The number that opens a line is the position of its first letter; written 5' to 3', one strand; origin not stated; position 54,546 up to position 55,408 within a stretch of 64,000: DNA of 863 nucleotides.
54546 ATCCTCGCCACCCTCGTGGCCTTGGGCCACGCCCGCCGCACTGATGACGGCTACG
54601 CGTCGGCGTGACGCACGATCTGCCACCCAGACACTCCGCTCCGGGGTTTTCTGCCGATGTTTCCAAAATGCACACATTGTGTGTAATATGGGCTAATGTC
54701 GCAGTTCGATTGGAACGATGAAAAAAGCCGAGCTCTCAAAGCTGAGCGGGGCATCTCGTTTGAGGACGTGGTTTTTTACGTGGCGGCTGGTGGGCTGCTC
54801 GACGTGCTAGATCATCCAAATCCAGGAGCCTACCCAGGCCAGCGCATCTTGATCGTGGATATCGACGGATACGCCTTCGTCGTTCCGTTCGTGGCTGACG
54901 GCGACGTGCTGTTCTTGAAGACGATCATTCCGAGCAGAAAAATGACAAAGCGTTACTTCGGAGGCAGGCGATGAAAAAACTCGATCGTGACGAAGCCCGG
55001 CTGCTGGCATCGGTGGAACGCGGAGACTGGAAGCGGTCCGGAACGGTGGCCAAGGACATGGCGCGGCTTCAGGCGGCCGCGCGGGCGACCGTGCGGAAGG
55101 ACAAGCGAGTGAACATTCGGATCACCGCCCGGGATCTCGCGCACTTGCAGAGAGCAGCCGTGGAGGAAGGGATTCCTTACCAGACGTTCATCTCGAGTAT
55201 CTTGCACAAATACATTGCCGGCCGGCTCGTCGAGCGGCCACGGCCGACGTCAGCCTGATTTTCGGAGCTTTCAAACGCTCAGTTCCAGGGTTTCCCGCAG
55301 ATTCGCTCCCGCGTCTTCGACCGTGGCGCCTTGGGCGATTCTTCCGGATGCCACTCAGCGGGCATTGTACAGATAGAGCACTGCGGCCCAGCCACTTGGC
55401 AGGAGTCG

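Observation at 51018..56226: Compact defence-type islet: type IIL R-M, BrnT/BrnA, then a convergent pair of a DCTPP1/MazG-like gene and an unknown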

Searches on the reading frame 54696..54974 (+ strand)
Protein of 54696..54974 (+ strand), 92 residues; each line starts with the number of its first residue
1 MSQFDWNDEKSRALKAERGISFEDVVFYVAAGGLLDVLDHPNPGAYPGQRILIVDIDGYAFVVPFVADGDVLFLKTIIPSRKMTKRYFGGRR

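Call 3: search_protein_families(library=pfam, proteins=[window:54696-54974:+], max_evalue=0.01)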
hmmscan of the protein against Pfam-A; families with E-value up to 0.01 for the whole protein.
window:54696-54974:+ (92 aa): 1 family
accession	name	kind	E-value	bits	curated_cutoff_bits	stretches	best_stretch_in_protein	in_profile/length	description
PF04365.19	BrnT_toxin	-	4.1e-06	27.4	34.5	1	6-86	1-76/77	Ribonuclease toxin, BrnT, of type II toxin-antitoxin system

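Call 4: search_protein_families(library=padloc, proteins=[window:54696-54974:+], max_evalue=0.01)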
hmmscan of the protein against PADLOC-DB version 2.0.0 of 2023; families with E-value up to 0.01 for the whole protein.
window:54696-54974:+ (92 aa): 0 families

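Call 5: search_protein_families(library=ncbifam, proteins=[window:54696-54974:+], max_evalue=0.01)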
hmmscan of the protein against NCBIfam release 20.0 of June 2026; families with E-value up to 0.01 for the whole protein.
window:54696-54974:+ (92 aa): 0 families

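Call 15: search_protein_families(library=phrogs, proteins=[window:54696-54974:+], max_evalue=0.1)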
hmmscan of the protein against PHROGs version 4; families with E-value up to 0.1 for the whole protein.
window:54696-54974:+ (92 aa): 2 families
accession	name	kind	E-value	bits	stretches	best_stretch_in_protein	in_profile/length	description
phrog_38250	-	unknown function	1.2e-13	52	1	6-87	4-84/86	-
phrog_4399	-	moron, auxiliary metabolic gene and host takeover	0.0092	17.4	1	3-86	2-80/90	ribonuclease toxin of AT system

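Call 42: search_solved_structures(query=window:54696-54974:+, max_evalue=1)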
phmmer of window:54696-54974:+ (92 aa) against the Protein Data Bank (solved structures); distinct sequences matched with E-value up to 1: 1.
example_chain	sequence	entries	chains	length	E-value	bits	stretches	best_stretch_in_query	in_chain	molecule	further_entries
5ocp_A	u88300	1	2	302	0.54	13.5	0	42-72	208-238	Periplasmic binding protein/LacI transcriptional regulator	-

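Call 85: find_homologous_proteins(query=window:54696-54974:+, max_evalue=0.001)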
Query window:54696-54974:+ (92 aa): 1151 proteins with E <= 0.001 among 1153 candidates; the best 120 are listed.
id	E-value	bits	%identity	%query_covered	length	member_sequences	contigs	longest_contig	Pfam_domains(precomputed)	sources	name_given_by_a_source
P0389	1.1e-52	193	97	100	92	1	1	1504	-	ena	-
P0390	1.4e-50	187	90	100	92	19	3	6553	PF04365.20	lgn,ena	-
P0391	2.6e-49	183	89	100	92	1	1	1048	PF04365.20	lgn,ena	-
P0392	5.7e-49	182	87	100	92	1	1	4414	-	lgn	-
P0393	9.3e-49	181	88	100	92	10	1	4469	PF04365.20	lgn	-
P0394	9.8e-49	181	89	100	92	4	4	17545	PF04365.20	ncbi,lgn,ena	ncbi:MAG: BrnT family toxin [Planctomycetia bacterium]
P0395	1.3e-48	180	88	100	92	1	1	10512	PF04365.20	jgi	jgi:uncharacterized DUF497 family protein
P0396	2.1e-48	180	87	100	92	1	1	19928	PF04365.20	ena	-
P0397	3.6e-48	179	88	100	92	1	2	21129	-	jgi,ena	-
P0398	4.7e-48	179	88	100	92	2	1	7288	PF04365.20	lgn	-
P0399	7.7e-48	178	88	99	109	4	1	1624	PF04365.20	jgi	jgi:uncharacterized DUF497 family protein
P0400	1.5e-47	177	86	100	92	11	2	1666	PF04365.20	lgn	-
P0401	2.4e-47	176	88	100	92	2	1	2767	PF04365.20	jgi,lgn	-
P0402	3.5e-47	176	87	100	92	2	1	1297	PF04365.20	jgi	jgi:uncharacterized DUF497 family protein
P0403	1.1e-46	174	86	100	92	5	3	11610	PF04365.20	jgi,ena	-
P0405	1.8e-45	170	85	100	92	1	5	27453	PF04365.20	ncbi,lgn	ncbi:MAG: BrnT family toxin [Planctomycetia bacterium]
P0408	1.3e-44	168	82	99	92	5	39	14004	PF04365.20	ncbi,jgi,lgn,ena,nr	ncbi:MAG: BrnT family toxin [Planctomycetia bacterium]|jgi:uncharacterized DUF497 family protein|nr:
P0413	1.8e-43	164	82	100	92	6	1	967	PF04365.20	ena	-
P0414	3.9e-43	163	82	96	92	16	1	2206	PF04365.20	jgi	jgi:uncharacterized DUF497 family protein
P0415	9.3e-43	162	80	99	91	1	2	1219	PF04365.20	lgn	-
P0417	1.4e-42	161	79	98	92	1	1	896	PF04365.20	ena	-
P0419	1.1e-41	158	79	97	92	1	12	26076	PF04365.20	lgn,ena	-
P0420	4.7e-41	156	74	98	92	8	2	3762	PF04365.20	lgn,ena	-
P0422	5.2e-41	156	75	97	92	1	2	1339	PF04365.20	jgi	jgi:uncharacterized DUF497 family protein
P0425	1.9e-40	154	76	97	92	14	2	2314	PF04365.20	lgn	-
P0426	5.6e-40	153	74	97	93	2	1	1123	PF04365.20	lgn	-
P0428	4.2e-39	150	73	98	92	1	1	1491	PF04365.20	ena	-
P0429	8.7e-39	149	75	97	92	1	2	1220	PF04365.20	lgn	-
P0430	1.4e-36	142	72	97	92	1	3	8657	PF04365.20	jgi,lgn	jgi:uncharacterized DUF497 family protein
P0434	2.0e-35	138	66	99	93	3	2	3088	PF04365.20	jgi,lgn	jgi:uncharacterized DUF497 family protein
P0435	2.2e-35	138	66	98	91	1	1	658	PF04365.20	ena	-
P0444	2.6e-34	135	62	99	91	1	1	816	PF04365.20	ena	-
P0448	4.0e-34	134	63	98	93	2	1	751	PF04365.20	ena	-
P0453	5.1e-34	134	62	99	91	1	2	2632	PF04365.20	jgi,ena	-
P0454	5.3e-34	134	64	98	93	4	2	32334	PF04365.20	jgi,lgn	jgi:uncharacterized DUF497 family protein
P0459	1.1e-33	133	66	98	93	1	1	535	PF04365.20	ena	-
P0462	1.6e-33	132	66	98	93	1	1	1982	PF04365.20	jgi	-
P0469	2.5e-33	132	64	97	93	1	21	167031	PF04365.20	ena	-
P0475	3.1e-33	131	66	98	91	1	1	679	PF04365.20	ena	-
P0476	3.1e-33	131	63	98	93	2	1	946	PF04365.20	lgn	-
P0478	3.4e-33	131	64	98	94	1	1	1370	PF04365.20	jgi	jgi:uncharacterized DUF497 family protein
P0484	4.0e-33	131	64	97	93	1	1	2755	PF04365.20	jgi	-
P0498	5.2e-33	130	64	98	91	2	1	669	PF04365.20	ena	-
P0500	5.4e-33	130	63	98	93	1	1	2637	PF04365.20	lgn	-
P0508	7.0e-33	130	63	97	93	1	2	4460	PF04365.20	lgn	-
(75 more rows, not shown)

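Call 92: predict_structure(alignment_id=A3)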
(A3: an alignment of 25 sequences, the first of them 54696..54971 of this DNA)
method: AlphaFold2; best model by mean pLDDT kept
length: 92 residues; sequences in the alignment: 25
mean_pLDDT: 94.2   pTM: 0.85
mean pLDDT of the five models: 94.2, 92.4, 90.7, 87.6, 86.5
residues with pLDDT >= 90: 86; 70-90: 2; 50-70: 3; < 50: 1
segments of 3 or more residues with pLDDT < 50: none
pLDDT, mean of each block of 10 residues (from residue 1): 91 95 97 97 94 97 96 97 92 51
secondary structure, 60 per line:
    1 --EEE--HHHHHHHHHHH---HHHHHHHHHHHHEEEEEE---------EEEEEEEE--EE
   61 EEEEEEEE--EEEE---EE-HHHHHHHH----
elements in order: E3-5 H8-18 H22-33 E34-39 E49-56 E59-68 E71-74 H81-88

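Call 96: fold_search(model_id=the predicted structure, library=pdb)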
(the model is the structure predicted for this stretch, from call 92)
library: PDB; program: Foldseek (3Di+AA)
matches with E <= 10: 680; with E <= 0.001: 0
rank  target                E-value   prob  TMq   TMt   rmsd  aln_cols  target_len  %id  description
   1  4mmg_B                1.6e-02  0.99  0.48  0.48   5.6        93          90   13  crystal structure of YafQ mutant H87Q from E.coli (released 2014-06-25)
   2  9lew_B                1.9e-02  0.99  0.49  0.50   5.9        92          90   18  The crystal structure of DinJ-YafQ complex from Vibrio cholerae (released 2025-07-30)
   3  4lsy_A                2.8e-02  0.99  0.51  0.52   5.2        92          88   13  Crystal structure of copper-bound L66S mutant toxin from Helicobacter pylori (released 2014-02-05)
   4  4mmj                  3.6e-02  0.97  0.48  0.49   5.6        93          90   12  crystal structure of YafQ from E.coli strain BL21(DE3) (released 2014-06-25)
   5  4mmg_A                3.8e-02  0.96  0.47  0.47   5.7        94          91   13  crystal structure of YafQ mutant H87Q from E.coli (released 2014-06-25)
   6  6xrw_C                4.9e-02  0.77  0.37  0.37   6.7        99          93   17  Chromosomal ParDE TA system from P. aeruginosa (released 2021-07-28)
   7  4ltt                  9.7e-02  0.93  0.51  0.51   6.2        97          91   13  Crystal structure of native apo toxin from Helicobacter pylori (released 2014-02-05)
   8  6xrw_A                1.2e-01  0.57  0.37  0.37   8.1        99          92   16  Chromosomal ParDE TA system from P. aeruginosa (released 2021-07-28)
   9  8phj_X                1.3e-01  0.85  0.49  0.15   6.8       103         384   12  cA4-bound Cami1 in complex with 70S ribosome (released 2023-12-13)
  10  1z8m_MODEL_1_A        1.7e-01  0.85  0.51  0.53   4.3        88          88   14  Solution structure of the conserved hypothtical protein HP0894 from Helicobacter pylori (released 2005-11-01)
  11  6kml_C                1.7e-01  0.51  0.39  0.36   8.4        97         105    7  2.09 Angstrom resolution crystal structure of tetrameric HigBA toxin-antitoxin complex from E.coli (released 2020-11-18)
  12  6kml_A                1.9e-01  0.54  0.40  0.37   8.3        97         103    6  2.09 Angstrom resolution crystal structure of tetrameric HigBA toxin-antitoxin complex from E.coli (released 2020-11-18)
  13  8phb_B                1.9e-01  0.54  0.40  0.13   7.7        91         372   13  Crystal structure of apo Cami1 (released 2023-12-13)
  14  9w3a_B                2.2e-01  0.25  0.33  0.29  11.8       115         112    9  Crystal structure of PfiAT toxin-antitoxin complex (released 2026-02-11)
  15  4fxh_B                2.3e-01  0.28  0.35  0.34   7.6       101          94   11  Crystal structure of the isolated E. coli RelE toxin, P212121 form (released 2012-08-29)
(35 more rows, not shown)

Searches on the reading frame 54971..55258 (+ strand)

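Call 3: search_protein_families(library=pfam, proteins=[window:54971-55258:+], max_evalue=0.01)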
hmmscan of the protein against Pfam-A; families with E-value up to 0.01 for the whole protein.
window:54971-55258:+ (95 aa): 1 family
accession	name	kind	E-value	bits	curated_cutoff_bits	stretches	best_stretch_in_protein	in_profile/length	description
PF12441.14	CopG_antitoxin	-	0.00016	22.8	28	1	42-80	40-78/79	CopG antitoxin of type II toxin-antitoxin system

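Call 4: search_protein_families(library=padloc, proteins=[window:54971-55258:+], max_evalue=0.01)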
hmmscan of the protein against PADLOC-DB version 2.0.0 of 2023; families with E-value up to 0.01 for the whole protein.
window:54971-55258:+ (95 aa): 0 families

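Call 5: search_protein_families(library=ncbifam, proteins=[window:54971-55258:+], max_evalue=0.01)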
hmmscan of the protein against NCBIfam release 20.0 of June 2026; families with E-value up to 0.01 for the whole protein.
window:54971-55258:+ (95 aa): 1 family
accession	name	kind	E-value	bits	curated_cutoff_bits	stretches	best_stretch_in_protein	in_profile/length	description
NF047399.1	BrnA_antitoxin_add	equivalog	0.0011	19.1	60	1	37-79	25-67/70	type II toxin-antitoxin system BrnA family antitoxin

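Call 15: search_protein_families(library=phrogs, proteins=[window:54971-55258:+], max_evalue=0.1)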
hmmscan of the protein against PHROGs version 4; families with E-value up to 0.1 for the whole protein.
window:54971-55258:+ (95 aa): 2 families
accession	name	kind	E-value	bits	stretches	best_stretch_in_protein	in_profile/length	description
phrog_30189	-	unknown function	0.0037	18.3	1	27-81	27-82/125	-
phrog_582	-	transcription regulation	0.018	16.3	1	38-83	51-96/105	Arc-like repressor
